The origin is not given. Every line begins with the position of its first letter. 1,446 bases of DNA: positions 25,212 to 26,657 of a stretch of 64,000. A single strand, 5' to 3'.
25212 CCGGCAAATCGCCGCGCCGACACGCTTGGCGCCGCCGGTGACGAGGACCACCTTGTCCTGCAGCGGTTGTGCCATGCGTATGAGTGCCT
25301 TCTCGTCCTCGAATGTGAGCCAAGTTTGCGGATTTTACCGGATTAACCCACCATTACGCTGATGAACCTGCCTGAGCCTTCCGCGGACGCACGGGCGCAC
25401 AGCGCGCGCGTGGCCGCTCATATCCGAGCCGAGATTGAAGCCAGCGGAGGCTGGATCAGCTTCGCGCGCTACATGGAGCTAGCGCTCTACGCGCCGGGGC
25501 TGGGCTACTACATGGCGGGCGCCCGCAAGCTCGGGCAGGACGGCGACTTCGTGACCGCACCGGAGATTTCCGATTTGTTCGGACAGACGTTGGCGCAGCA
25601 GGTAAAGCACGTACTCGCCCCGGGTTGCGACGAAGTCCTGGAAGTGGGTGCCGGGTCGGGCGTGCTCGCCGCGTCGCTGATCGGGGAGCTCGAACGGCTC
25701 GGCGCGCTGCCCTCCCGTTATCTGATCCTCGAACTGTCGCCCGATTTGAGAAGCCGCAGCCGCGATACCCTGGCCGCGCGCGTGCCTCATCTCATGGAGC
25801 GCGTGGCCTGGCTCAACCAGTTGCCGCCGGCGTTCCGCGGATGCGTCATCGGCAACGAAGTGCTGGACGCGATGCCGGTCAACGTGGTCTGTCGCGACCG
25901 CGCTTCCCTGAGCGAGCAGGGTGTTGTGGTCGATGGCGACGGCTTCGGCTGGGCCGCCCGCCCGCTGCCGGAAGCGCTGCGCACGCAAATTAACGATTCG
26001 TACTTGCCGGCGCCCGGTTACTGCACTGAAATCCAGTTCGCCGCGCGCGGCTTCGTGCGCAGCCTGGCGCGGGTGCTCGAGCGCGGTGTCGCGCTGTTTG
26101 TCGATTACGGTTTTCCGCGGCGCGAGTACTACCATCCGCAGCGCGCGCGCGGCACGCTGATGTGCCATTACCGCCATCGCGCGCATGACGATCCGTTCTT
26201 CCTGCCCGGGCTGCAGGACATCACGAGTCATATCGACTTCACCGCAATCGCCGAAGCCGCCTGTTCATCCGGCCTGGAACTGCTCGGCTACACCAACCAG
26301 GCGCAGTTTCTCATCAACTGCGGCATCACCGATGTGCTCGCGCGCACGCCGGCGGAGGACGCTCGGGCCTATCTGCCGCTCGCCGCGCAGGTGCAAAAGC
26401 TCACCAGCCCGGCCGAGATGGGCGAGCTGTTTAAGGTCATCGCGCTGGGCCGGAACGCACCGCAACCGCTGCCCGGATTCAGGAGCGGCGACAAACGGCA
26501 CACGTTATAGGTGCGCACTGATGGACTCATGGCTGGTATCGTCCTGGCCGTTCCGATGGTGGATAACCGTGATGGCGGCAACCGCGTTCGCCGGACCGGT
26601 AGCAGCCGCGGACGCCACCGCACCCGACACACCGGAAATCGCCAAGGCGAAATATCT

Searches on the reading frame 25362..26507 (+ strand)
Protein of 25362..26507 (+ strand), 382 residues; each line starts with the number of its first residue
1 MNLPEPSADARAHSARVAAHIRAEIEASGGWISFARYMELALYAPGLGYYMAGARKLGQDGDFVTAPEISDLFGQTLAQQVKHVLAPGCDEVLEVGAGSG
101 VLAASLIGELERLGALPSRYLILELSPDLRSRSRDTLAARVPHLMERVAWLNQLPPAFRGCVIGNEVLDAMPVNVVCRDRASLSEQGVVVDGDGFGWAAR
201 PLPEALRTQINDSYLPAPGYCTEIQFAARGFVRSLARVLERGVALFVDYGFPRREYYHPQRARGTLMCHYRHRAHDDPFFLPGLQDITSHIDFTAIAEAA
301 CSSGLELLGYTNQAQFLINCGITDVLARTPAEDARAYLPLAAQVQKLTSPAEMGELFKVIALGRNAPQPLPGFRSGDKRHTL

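Call 47: search_protein_families(library=pfam, proteins=[window:25362-26507:+], max_evalue=0.00001)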
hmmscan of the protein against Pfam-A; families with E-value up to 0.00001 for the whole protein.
window:25362-26507:+ (382 aa): 1 family
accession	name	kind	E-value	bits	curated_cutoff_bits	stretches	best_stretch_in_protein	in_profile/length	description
PF02636.23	Methyltransf_28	-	3.9e-58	197.3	23.3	1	74-311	3-249/249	Putative S-adenosyl-L-methionine-dependent methyltransferase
